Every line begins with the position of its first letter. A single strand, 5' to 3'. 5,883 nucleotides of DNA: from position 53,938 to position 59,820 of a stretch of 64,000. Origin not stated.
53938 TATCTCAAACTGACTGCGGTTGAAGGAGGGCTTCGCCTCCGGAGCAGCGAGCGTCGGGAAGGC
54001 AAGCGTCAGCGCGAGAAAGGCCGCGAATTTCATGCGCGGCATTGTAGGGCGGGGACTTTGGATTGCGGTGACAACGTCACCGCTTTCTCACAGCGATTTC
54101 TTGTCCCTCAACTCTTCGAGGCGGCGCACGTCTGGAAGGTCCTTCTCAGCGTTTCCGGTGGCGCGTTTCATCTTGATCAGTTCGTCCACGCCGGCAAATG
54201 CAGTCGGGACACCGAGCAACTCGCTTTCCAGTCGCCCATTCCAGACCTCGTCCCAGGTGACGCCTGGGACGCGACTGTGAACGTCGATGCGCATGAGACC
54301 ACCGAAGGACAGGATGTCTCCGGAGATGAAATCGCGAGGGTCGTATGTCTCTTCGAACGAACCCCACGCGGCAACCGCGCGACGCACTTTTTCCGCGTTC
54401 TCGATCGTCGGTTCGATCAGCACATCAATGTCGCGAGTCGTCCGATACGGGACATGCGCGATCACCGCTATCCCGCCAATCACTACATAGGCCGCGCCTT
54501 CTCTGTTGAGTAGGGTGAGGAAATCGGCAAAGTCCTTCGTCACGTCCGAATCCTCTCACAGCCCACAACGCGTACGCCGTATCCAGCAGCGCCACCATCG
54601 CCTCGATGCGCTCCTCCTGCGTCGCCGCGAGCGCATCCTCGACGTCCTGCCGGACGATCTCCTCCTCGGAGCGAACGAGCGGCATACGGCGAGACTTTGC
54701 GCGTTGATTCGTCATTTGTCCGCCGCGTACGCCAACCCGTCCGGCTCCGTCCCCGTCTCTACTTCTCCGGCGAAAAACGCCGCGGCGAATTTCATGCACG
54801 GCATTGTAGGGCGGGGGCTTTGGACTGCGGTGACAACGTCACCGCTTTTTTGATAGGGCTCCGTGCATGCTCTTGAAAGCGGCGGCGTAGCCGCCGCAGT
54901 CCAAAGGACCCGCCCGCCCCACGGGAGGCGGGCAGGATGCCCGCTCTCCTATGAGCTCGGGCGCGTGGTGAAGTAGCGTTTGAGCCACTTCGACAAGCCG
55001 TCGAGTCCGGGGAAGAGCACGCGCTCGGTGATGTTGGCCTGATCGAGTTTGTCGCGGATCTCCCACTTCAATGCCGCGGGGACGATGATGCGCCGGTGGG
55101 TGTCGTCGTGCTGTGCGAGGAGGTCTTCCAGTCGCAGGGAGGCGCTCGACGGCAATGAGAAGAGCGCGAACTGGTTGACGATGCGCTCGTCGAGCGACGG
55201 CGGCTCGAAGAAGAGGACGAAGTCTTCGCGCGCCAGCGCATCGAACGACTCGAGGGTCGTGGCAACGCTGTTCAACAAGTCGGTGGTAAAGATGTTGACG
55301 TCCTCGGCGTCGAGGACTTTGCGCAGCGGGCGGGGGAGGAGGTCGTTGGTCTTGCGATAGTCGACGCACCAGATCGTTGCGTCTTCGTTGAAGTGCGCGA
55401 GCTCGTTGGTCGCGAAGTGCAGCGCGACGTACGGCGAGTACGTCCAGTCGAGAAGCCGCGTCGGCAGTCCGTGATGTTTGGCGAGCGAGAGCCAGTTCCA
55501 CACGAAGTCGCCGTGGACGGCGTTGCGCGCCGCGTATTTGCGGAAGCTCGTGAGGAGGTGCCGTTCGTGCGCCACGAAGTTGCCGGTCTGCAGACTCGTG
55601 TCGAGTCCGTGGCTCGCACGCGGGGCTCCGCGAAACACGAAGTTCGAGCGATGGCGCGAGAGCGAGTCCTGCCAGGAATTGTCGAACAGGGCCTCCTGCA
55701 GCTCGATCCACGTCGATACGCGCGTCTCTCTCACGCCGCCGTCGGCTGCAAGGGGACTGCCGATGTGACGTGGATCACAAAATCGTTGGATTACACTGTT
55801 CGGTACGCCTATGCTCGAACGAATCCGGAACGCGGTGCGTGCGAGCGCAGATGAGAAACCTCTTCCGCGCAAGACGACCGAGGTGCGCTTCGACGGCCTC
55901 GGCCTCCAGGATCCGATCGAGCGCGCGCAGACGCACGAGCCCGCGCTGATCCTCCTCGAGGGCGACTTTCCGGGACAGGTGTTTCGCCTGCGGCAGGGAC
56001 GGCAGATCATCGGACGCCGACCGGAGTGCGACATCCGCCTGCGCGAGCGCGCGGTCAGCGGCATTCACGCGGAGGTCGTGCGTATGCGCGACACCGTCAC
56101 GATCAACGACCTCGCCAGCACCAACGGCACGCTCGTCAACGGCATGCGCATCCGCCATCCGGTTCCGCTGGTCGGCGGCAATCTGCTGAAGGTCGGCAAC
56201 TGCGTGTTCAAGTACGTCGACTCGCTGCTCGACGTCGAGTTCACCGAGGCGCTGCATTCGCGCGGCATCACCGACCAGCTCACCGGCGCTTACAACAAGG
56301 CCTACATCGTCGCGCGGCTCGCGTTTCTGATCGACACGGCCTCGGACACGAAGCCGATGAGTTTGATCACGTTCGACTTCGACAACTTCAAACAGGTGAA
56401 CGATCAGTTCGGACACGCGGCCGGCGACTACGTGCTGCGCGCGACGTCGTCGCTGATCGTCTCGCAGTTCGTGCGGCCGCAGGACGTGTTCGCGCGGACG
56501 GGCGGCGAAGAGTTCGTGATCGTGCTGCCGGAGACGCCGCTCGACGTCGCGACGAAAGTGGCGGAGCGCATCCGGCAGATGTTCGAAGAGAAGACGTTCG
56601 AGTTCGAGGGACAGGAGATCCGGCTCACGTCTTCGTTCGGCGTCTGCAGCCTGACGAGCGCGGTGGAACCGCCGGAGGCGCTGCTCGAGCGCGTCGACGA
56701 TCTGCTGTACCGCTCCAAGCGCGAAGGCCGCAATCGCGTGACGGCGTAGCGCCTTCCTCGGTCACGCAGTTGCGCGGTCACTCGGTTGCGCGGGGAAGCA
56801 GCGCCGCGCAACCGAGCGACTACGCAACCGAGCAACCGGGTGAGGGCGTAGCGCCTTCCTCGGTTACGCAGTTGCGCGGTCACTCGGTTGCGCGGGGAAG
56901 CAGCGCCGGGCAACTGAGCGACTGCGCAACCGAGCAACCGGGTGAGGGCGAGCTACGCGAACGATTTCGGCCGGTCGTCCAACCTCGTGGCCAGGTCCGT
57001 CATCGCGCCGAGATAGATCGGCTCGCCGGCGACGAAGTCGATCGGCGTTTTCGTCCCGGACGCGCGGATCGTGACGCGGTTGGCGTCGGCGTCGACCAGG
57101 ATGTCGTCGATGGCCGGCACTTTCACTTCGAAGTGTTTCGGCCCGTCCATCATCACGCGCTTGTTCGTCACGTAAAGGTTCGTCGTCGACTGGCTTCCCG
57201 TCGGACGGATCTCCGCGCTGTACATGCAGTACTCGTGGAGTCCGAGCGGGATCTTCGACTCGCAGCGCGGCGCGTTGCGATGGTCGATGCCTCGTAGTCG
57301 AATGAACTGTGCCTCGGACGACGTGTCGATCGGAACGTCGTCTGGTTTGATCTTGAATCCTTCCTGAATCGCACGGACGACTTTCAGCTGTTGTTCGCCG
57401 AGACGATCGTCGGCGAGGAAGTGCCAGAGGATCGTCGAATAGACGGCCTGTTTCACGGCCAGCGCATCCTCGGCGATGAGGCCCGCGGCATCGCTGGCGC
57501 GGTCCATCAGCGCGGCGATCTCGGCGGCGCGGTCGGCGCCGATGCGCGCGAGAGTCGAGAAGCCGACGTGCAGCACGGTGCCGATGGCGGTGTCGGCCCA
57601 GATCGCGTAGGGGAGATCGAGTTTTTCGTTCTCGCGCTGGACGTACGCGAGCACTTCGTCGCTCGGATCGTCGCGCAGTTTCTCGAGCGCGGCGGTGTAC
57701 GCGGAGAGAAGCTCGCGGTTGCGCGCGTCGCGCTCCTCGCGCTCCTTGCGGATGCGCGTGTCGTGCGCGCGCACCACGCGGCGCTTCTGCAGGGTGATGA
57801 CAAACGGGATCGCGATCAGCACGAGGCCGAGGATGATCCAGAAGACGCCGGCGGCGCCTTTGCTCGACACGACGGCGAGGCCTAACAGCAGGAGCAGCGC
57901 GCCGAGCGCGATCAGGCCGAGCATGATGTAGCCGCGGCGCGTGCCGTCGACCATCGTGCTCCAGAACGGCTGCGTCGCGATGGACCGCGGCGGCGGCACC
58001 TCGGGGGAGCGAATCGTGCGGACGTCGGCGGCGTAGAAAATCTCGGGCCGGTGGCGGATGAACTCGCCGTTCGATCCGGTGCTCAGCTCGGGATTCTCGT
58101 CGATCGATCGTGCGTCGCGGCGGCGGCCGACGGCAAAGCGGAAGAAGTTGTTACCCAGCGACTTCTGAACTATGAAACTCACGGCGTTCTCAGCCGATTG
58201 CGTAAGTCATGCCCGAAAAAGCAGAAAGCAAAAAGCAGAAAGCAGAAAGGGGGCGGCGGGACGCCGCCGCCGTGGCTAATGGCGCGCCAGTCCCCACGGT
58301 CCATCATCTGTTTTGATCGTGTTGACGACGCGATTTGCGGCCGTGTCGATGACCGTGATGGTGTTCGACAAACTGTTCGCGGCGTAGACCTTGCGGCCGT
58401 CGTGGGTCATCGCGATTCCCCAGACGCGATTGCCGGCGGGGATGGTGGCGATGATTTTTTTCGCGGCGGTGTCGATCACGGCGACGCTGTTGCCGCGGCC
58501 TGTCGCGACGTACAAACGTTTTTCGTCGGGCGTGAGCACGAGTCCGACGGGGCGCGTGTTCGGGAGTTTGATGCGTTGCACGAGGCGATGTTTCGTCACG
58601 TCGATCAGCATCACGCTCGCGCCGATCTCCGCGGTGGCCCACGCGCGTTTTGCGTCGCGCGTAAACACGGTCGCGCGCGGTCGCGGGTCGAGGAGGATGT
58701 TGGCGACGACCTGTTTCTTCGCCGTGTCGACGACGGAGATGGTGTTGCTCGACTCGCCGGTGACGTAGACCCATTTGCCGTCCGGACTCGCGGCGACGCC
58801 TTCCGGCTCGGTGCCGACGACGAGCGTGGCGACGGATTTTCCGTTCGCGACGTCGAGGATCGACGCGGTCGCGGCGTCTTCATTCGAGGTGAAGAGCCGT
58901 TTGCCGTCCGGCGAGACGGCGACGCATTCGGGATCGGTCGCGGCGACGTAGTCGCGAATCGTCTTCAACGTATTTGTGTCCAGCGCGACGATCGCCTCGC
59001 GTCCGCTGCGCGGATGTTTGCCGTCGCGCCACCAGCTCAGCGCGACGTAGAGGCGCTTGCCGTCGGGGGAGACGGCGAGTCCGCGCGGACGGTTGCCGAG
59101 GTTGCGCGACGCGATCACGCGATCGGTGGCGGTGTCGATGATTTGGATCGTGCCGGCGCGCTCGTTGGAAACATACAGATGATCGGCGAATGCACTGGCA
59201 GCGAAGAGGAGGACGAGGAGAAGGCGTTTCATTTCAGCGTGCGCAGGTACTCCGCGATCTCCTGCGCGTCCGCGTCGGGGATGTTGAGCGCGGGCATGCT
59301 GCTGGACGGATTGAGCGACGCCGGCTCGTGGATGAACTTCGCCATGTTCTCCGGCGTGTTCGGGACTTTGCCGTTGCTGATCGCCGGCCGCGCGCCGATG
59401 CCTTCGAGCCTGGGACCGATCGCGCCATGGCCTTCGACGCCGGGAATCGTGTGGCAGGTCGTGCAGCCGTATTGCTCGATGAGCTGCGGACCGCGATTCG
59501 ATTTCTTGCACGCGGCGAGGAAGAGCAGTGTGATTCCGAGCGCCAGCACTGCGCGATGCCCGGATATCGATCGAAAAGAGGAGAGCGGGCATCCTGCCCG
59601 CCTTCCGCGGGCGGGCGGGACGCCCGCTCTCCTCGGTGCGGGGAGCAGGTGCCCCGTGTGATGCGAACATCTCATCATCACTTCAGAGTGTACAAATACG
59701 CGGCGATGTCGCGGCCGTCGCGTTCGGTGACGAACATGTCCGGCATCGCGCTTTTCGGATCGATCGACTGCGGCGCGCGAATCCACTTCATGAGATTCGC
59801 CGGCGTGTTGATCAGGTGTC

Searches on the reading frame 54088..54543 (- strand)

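Call 37: search_protein_families(library=pfam, proteins=[window:54088-54543:-], max_evalue=0.001)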
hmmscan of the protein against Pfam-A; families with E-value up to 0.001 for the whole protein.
window:54088-54543:- (151 aa): 1 family
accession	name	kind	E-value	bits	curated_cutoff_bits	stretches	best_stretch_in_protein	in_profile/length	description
PF19502.5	DUF6036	-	0.00063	20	23.6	1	16-70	19-78/164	Nucleotidyltransferase of unknown function (DUF6036)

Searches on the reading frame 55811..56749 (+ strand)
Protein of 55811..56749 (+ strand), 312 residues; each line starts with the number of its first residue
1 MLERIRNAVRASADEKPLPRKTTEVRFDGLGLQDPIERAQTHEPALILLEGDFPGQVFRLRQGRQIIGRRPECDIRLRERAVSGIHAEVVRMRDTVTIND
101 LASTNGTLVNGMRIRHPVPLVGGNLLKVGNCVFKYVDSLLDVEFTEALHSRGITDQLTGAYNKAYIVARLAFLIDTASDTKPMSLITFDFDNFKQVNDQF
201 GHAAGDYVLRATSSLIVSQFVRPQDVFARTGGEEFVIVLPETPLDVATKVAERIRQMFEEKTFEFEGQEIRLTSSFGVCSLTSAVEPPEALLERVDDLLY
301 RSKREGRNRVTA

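Call 65: search_protein_families(library=pfam, proteins=[window:55811-56749:+], max_evalue=0.001)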
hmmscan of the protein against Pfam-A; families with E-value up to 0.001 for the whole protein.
window:55811-56749:+ (312 aa): 4 families
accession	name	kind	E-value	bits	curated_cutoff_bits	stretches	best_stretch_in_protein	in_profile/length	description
PF00990.26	GGDEF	-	1.1e-39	136.3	23.8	1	154-309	3-161/161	Diguanylate cyclase, GGDEF domain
PF00498.31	FHA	-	3.9e-16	59.7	20.7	1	66-129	2-67/67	FHA domain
PF16697.10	Yop-YscD_cpl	-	8.3e-15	55.3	33.2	1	49-136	3-91/94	Inner membrane component of T3SS, cytoplasmic domain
PF22335.1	Cas10-Cmr2_palm2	-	7.9e-05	23.2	27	1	227-311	54-133/133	Cas10/Cmr2, second palm domain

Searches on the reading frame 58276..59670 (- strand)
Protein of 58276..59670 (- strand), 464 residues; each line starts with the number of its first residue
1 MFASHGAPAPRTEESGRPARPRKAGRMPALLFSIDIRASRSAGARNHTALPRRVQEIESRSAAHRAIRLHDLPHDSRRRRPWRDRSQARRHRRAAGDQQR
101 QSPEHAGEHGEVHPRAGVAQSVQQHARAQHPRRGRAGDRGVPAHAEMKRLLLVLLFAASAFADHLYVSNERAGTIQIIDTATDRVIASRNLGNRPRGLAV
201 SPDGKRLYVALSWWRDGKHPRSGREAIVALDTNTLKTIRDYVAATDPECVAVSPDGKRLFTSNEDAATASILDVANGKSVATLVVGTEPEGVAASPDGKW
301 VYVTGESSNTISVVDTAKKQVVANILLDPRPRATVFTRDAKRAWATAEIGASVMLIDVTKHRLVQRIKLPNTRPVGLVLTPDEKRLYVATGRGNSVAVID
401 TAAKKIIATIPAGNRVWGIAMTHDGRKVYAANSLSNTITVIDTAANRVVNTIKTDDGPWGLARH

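Call 38: search_protein_families(library=pfam, proteins=[window:58276-59670:-], max_evalue=0.001)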
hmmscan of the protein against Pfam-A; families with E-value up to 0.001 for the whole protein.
window:58276-59670:- (464 aa): 24 families
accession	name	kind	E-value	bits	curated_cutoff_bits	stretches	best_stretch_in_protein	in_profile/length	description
PF21783.3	YNCE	-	4.6e-21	75.9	27.1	2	226-293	265-332/339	YNCE-like beta-propeller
PF25174.1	Beta-prop_THOC3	-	6.9e-19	68.3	305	1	248-461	50-260/272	THOC3 beta-propeller domain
PF02239.22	Cytochrom_D1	-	7.3e-15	54.8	25.5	2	352-454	16-117/368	Cytochrome D1 heme domain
PF10282.15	Lactonase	-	1.7e-14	54.2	21.7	2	234-317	232-321/344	Lactonase, 7-bladed beta-propeller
PF23414.1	Beta-prop_EML_2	-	2.2e-11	44.1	90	0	167-266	14-103/266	Echinoderm microtubule-associated protein second beta-propeller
PF08450.18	SGL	-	1.9e-10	41.2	26.3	1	250-391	91-245/246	SMP-30/Gluconolactonase/LRE-like region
PF24684.1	Vgb_lyase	-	3.9e-08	32.9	50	1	234-461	44-270/290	Virginiamycin B lyase family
PF00400.38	WD40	-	4e-07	30.7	27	0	291-313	16-37/39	WD domain, G-beta repeat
PF23393.2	Beta-prop_WDR90_POC16_2nd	-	2e-06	27.6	60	0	344-409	51-115/291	WDR90/POC16, second beta-propeller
PF25175.1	Beta-prop_WDR5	-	2.8e-06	27.3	250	0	225-321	116-213/296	WDR5 beta-propeller domain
PF24814.1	WD40_Prp19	-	2.8e-06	27.1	320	0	248-325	95-173/281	Prp19 WD40 domain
PF01436.27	NHL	-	3.4e-06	27.2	20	0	193-210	2-18/28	NHL repeat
PF16819.11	DUF5074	-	3.6e-06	26.7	27.2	0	390-447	158-217/353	Domain of unknown function (DUF5074)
PF24796.1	WDR55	-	8.3e-06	25.5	200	0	335-450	60-173/296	WDR55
PF01731.26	Arylesterase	-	1.1e-05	26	21.3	0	288-317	55-84/86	Arylesterase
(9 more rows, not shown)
